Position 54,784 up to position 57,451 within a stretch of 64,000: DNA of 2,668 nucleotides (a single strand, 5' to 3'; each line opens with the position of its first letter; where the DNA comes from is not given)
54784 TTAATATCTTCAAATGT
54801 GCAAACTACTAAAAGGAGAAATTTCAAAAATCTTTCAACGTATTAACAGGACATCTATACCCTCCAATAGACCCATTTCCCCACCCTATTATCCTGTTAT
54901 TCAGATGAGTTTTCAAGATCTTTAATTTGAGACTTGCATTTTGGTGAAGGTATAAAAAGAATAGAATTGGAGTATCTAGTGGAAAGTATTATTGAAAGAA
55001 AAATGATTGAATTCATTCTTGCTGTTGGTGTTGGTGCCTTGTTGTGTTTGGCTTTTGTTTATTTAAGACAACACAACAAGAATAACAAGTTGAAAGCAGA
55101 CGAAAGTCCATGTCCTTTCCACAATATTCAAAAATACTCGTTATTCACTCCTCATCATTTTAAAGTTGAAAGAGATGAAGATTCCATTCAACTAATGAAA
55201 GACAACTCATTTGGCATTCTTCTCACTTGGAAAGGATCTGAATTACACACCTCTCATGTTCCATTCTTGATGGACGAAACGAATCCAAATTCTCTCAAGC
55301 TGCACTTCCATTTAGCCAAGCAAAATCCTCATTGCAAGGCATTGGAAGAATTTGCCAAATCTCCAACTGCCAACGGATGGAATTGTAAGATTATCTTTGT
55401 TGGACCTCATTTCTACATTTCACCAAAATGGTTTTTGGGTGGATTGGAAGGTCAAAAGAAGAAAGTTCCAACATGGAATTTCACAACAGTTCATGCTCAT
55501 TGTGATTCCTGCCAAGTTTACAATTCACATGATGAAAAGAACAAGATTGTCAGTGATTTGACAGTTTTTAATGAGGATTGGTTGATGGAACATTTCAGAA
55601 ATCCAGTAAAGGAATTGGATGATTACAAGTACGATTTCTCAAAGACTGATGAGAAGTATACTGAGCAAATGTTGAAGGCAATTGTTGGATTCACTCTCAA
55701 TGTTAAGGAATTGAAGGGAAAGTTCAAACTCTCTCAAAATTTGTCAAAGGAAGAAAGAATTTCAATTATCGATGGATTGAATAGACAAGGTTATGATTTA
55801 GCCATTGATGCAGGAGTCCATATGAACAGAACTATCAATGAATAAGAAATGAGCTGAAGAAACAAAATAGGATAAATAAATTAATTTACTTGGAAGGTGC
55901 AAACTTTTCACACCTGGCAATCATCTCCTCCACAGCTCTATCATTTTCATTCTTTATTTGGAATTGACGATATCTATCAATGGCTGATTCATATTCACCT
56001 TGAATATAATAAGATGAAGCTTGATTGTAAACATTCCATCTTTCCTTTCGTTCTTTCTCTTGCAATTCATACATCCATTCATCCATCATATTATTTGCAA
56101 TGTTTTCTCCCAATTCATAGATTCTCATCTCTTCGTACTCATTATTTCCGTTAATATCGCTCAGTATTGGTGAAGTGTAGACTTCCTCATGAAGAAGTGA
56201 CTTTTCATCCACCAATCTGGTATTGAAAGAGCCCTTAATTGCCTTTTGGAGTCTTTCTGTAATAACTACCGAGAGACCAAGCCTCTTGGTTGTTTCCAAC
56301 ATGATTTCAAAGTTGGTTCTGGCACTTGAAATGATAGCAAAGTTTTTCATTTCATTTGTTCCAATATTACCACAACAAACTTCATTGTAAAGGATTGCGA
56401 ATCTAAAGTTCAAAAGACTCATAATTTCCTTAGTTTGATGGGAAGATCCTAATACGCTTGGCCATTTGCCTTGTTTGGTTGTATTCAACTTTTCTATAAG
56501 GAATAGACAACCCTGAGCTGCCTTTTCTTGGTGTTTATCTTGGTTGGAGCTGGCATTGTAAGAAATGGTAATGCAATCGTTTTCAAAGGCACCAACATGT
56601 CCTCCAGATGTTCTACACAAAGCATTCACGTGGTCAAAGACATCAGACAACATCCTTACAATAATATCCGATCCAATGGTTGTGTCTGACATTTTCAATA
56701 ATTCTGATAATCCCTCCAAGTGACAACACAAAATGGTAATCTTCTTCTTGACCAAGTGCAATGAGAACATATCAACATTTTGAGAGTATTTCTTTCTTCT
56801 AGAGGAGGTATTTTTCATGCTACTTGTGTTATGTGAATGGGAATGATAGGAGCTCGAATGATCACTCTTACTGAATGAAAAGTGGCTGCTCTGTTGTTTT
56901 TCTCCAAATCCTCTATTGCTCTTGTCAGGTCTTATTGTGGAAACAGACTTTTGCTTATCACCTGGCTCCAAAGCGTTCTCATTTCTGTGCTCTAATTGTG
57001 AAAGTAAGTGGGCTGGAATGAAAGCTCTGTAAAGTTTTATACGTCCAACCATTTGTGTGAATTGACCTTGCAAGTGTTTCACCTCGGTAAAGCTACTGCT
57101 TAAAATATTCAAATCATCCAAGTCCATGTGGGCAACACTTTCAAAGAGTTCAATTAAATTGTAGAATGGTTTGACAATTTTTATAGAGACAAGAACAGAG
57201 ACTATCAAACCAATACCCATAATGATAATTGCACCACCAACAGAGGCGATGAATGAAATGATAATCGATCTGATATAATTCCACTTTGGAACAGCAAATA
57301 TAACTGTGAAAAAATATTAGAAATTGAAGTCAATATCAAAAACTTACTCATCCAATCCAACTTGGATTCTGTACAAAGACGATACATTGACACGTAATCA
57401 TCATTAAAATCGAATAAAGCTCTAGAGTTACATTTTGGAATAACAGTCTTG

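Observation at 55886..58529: Receptor-type nucleotidyl cyclase lacking a kinase-homology domain, with TPR tail and two 44-bp introns flanking TM2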

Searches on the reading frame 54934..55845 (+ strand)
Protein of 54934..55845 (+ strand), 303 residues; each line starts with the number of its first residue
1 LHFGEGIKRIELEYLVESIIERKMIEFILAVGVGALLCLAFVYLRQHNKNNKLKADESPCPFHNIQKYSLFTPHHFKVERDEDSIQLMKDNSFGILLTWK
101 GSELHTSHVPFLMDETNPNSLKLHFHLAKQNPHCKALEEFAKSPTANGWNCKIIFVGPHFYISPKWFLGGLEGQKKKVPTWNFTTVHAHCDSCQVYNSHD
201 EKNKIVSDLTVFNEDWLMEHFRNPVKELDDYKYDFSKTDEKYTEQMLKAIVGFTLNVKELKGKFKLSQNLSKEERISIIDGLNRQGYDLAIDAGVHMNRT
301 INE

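Call 41: search_protein_families(library=pfam, proteins=[window:54934-55845:+], max_evalue=0.001)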
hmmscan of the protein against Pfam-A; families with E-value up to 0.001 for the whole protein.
window:54934-55845:+ (303 aa): 1 family
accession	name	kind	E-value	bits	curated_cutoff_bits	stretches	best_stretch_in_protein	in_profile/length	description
PF04299.18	FMN_bind_2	-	2.7e-41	141.5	22.4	1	71-258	2-167/168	Putative FMN-binding domain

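Call 60: find_homologous_proteins(query=window:55003-55845:+, max_evalue=1e-10)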
Query window:55003-55845:+ (280 aa): 100 proteins with E <= 1e-10 among 612 candidates.
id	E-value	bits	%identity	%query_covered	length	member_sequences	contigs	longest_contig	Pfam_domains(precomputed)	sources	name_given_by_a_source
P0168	7.4e-193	657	100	100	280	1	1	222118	PF04299.19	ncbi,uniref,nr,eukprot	ncbi:PaiB family negative transcriptional regulator [Naegleria gruberi]|uniref:PaiB family negative 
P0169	6.0e-73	264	53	83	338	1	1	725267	PF04299.19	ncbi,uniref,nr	ncbi:hypothetical protein C9374_000497 [Naegleria lovaniensis]|uniref:Uncharacterized protein n=1 Ta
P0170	7.9e-67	244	46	95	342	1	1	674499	PF04299.19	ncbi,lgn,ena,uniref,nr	ncbi:hypothetical protein FDP41_004196 [Naegleria fowleri]|uniref:Uncharacterized protein n=1 Tax=Na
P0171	3.0e-23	101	34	79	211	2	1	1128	PF04299.19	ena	-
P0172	3.6e-22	97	32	83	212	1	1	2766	PF04299.19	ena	-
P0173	1.9e-20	92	32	77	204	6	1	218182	PF04299.19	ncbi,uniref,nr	ncbi:FMN-binding negative transcriptional regulator [Hahella sp. HN01]|uniref:FMN-binding negative t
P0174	3.3e-20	91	32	79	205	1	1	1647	PF04299.19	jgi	jgi:transcriptional regulator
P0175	1.5e-19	89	32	78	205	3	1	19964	PF04299.19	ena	-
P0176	1.6e-19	89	31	82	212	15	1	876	PF04299.19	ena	-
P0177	2.4e-19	88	32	83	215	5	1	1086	PF04299.19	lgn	-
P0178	2.7e-19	88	29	80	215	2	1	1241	PF04299.19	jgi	-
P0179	3.3e-19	88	30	82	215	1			PF04299.19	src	-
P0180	4.5e-19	87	31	82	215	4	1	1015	PF04299.19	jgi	jgi:transcriptional regulator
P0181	8.3e-19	86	29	80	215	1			PF04299.19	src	-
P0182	8.6e-19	86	32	76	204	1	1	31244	PF04299.19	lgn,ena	-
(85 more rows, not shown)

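Call 61: find_encoding_contigs(protein=P0168, flank=6000, max_places=3)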
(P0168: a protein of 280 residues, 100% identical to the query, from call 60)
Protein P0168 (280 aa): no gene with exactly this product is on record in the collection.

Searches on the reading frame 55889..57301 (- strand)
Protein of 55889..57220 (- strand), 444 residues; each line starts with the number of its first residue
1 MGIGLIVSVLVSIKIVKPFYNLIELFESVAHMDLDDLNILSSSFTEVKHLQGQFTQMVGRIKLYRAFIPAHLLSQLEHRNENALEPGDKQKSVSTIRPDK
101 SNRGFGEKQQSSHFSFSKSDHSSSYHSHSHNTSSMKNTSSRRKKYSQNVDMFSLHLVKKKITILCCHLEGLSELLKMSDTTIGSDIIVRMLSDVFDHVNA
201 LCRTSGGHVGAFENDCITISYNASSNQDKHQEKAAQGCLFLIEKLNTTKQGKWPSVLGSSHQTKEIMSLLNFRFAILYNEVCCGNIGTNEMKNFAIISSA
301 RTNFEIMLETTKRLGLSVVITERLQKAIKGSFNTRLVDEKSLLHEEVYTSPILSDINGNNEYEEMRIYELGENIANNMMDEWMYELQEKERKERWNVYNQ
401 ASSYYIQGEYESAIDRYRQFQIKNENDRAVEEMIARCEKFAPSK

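Call 34: predict_structure(alignment_id=A3)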
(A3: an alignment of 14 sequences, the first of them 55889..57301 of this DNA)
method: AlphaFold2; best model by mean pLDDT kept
length: 471 residues; sequences in the alignment: 14
mean_pLDDT: 73.1   pTM: 0.60
mean pLDDT of the five models: 73.1, 72.6, 72.2, 71.7, 70.5
residues with pLDDT >= 90: 150; 70-90: 142; 50-70: 90; < 50: 89
segments of 3 or more residues with pLDDT < 50: 1-5, 107-180, 404-407
pLDDT, mean of each block of 10 residues (from residue 1): 48 75 81 79 70 64 60 70 67 52 51 38 36 34 34 33 36 38 81 93 80 91 94 88 91 88 95 93 82 90 92 60 82 95 95 91 92 70 64 92 55 68 89 93 92 90 85 50
secondary structure, 60 per line:
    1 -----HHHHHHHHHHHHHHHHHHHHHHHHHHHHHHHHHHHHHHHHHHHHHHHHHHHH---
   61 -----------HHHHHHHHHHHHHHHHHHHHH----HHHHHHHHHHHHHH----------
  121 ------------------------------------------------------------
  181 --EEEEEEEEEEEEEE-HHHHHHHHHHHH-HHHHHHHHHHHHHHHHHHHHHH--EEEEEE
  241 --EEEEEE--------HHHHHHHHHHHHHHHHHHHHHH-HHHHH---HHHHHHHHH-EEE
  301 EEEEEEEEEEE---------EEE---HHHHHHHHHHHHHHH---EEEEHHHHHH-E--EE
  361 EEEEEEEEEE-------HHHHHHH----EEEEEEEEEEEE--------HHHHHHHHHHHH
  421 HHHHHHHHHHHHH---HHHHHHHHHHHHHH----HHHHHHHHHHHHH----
elements in order: H6-57 H72-92 H97-110 E183-196 H198-209 H211-232 E235-240 E243-248 H257-278 H280-284 H288-296 E298-311 E321-323 H327-341 E345-348 H349-354 E359-370 H378-384 E389-400 H409-433 H437-450 H455-467

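Call 37: fold_search(model_id=the predicted structure, library=pdb)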
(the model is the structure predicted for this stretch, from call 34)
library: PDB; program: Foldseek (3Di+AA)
matches with E <= 10: 524; with E <= 0.001: 176
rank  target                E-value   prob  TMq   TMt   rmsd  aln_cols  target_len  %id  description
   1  9f1w                  8.2e-11  1.00  0.34  0.46   4.4       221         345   15  SFX room temperature structure of Oscillatoria acuminata adenylyate cyclase. (released 2025-02-26)
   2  4yut_A                4.2e-10  1.00  0.35  0.46   4.4       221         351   14  Crystal structure of photoactivated adenylyl cyclase of a cyanobacteriaOscillatoria acuminata in orthorhombic form (released 2016-06-01)
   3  5mbd_B                4.7e-10  1.00  0.34  0.46   4.4       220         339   14  Structure of a bacterial light-regulated adenylyl cylcase (released 2017-04-05)
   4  4yus                  5.9e-10  1.00  0.34  0.45   4.7       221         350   15  Crystal structure of photoactivated adenylyl cyclase of a cyanobacteriaOscillatoria acuminata in hexagonal form (released 2016-06-01)
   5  8qfi                  5.9e-10  1.00  0.34  0.47   4.5       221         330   15  Room temperature crystal structure of the Photoactivated Adenylate Cyclase OaPAC after blue light excitation at 1.8 us d (released 2023-11-01)
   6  9f1y                  5.9e-10  1.00  0.34  0.45   7.4       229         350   15  Crystal structure of Oscillatoria acuminata adenylyate cyclase at 100K (released 2025-02-26)
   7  9f1z                  7.3e-10  1.00  0.34  0.46   4.0       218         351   15  Crystal structure of adenylyate cyclase variant Y6W (released 2025-02-26)
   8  9f1x                  7.7e-10  1.00  0.34  0.46   4.4       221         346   15  SSX room temperature structure of Oscillatoria acuminata adenylyate cyclase. (released 2025-02-26)
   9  8qfg                  8.2e-10  1.00  0.34  0.47   4.5       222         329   16  Cryogenic crystal structure of the Photoactivated Adenylate Cyclase OaPAC after 5 seconds of blue light illumination (released 2023-11-01)
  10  5mbb_A                1.3e-09  1.00  0.34  0.46   4.4       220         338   14  Structure of a bacterial light-regulated adenylyl cylcase (released 2017-04-05)
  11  5m2a_B                2.2e-09  1.00  0.33  0.44   4.8       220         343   15  Structure of a bacterial light-regulated adenylyl cylcase (released 2017-04-05)
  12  5mbb_B                2.4e-09  1.00  0.33  0.45   4.8       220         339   14  Structure of a bacterial light-regulated adenylyl cylcase (released 2017-04-05)
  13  5nby                  2.6e-09  1.00  0.34  0.46   4.3       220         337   14  Structure of a bacterial light-regulated adenylyl cylcase (released 2017-04-05)
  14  5mbj_A                3.0e-09  1.00  0.34  0.46   4.4       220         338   14  Structure of a bacterial light-regulated adenylyl cyclase (released 2017-04-05)
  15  3r5g_B                3.6e-09  1.00  0.34  0.76   4.5       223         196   16  Crystal structure of the adenylyl cyclase CyaB from P. aeruginosa (released 2012-01-11)
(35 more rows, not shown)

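Call 62: list_cluster_members(proteins=[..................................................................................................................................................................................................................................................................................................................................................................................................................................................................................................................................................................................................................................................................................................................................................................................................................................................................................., window:55889-57220:-, window:57615-58529:-, P0001])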
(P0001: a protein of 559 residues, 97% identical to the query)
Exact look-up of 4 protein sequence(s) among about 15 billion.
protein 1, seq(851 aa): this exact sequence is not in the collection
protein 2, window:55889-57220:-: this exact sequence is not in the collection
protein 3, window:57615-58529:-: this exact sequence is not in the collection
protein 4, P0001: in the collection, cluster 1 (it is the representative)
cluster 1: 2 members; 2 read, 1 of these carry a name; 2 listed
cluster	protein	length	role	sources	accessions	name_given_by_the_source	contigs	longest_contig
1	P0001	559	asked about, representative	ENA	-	-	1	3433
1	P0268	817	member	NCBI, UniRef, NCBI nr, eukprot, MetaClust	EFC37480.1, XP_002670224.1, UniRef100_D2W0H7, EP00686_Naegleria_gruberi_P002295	predicted protein [Naegleria gruberi] | Predicted protein n=1 Tax=Naegleria gruberi TaxID=5762 RepID=D2W0H7_NAEGR | uncharacterized protein NAEGRDRAFT_74863 [Naegleria gruberi]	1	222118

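Call 69: search_protein_families(library=pfam, proteins=[P0268], max_evalue=0.05)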
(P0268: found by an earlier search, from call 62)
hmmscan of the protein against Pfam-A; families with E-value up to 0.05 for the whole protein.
P0268 (817 aa): 1 family
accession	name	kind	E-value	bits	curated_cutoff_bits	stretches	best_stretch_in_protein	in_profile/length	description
PF02754.22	CCG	-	0.0085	16.6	20.6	1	668-717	19-68/85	Cysteine-rich domain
